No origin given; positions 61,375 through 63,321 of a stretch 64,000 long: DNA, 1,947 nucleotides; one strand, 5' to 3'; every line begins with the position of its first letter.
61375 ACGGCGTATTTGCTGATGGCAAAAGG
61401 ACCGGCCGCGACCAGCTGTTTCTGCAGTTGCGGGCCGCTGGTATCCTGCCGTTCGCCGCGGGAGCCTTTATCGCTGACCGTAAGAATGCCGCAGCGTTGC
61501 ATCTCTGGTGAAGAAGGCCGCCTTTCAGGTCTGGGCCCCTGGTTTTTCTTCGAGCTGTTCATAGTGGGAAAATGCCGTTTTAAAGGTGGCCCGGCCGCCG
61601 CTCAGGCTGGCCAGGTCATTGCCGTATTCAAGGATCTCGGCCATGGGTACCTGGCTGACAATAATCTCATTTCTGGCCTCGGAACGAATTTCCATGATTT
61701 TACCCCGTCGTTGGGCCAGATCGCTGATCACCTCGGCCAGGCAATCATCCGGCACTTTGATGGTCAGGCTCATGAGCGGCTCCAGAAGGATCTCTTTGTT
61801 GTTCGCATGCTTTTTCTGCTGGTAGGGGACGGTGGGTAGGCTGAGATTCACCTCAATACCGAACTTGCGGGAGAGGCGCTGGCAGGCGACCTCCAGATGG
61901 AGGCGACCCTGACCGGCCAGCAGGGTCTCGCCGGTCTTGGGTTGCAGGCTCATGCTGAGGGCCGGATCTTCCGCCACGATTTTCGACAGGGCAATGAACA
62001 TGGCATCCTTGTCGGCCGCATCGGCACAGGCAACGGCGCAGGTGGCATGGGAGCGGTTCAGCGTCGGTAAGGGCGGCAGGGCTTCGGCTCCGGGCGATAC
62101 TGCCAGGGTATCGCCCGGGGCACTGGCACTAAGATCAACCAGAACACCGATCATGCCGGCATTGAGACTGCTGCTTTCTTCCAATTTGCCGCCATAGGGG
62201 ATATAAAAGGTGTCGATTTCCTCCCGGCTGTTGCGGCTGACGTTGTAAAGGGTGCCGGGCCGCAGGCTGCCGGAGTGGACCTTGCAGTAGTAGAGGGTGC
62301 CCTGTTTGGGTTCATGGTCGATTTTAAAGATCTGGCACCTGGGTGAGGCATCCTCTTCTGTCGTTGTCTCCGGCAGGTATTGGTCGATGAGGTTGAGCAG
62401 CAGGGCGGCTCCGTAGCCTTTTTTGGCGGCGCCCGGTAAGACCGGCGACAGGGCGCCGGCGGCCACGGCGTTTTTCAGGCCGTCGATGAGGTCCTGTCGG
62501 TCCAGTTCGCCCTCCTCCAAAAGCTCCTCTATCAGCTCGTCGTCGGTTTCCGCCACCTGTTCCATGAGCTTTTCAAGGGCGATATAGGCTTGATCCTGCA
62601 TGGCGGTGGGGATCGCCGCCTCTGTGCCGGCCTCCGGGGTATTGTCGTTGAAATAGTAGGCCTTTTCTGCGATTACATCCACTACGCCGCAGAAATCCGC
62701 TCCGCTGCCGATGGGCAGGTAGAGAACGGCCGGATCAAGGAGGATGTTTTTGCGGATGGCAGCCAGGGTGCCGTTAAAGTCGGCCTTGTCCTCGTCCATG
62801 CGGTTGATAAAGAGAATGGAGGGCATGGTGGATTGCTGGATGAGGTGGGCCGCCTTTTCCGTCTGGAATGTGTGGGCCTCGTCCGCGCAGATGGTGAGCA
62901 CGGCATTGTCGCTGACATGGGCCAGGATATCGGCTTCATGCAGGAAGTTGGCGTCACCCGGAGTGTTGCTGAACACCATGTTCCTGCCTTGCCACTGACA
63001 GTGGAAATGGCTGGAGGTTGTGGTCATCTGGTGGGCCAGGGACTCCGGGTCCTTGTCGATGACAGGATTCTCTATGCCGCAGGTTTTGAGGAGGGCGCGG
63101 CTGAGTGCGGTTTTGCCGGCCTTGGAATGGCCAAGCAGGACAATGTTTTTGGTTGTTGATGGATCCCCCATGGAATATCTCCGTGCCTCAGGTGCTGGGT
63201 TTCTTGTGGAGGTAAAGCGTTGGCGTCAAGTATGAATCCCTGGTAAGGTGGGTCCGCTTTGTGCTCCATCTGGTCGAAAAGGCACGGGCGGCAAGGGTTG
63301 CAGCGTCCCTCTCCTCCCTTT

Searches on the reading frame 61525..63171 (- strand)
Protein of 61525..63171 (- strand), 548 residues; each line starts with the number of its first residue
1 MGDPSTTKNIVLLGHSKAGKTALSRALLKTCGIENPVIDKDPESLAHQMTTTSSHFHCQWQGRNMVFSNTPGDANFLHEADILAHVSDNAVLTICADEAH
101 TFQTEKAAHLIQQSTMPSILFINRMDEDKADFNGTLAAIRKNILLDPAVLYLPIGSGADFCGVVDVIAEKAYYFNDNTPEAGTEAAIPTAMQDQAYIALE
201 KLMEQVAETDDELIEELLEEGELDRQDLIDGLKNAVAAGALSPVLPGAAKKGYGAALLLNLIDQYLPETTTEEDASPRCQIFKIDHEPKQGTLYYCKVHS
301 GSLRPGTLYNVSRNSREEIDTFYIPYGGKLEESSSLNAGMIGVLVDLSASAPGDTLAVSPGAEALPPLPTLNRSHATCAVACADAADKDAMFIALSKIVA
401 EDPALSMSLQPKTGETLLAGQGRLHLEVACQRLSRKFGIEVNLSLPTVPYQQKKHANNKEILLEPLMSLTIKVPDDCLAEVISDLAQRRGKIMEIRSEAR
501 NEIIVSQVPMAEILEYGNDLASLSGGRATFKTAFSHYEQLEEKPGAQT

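Call 59: find_encoding_contigs(protein=window:61525-63171:-, flank=10000, max_places=1)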
Protein window:61525-63171:- (548 aa): 5 contigs read that carry it; 1 place shown.
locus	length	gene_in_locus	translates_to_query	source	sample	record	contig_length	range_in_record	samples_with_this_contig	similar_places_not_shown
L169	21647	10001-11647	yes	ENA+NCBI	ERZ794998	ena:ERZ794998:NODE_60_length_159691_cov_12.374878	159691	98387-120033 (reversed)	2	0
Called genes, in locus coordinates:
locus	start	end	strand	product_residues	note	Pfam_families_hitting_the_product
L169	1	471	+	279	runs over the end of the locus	PF02811:PHP (weak)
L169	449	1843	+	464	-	PF00072:Response_reg, PF00158:Sigma54_activat, PF14532:Sigma54_activ_2, PF07728:AAA_5 (weak), PF25601:AAA_lid_14, PF02954:HTH_8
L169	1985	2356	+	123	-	PF06103:DUF948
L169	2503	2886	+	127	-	-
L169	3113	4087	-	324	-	PF03331:LpxC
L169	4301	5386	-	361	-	PF02606:LpxK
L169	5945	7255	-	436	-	PF04413:Glycos_transf_N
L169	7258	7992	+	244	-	PF04452:Methyltrans_RNA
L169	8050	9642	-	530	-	PF03023:MurJ, PF01554:MatE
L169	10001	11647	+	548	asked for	PF00009:GTP_EFTU, PF14492:EFG_III, PF00679:EFG_C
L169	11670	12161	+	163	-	PF00994:MoCF_biosynth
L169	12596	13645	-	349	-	PF00586:AIRS, PF02769:AIRS_C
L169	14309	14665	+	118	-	PF01250:Ribosomal_S6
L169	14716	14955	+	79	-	PF01084:Ribosomal_S18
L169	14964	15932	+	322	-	PF09991:DUF2232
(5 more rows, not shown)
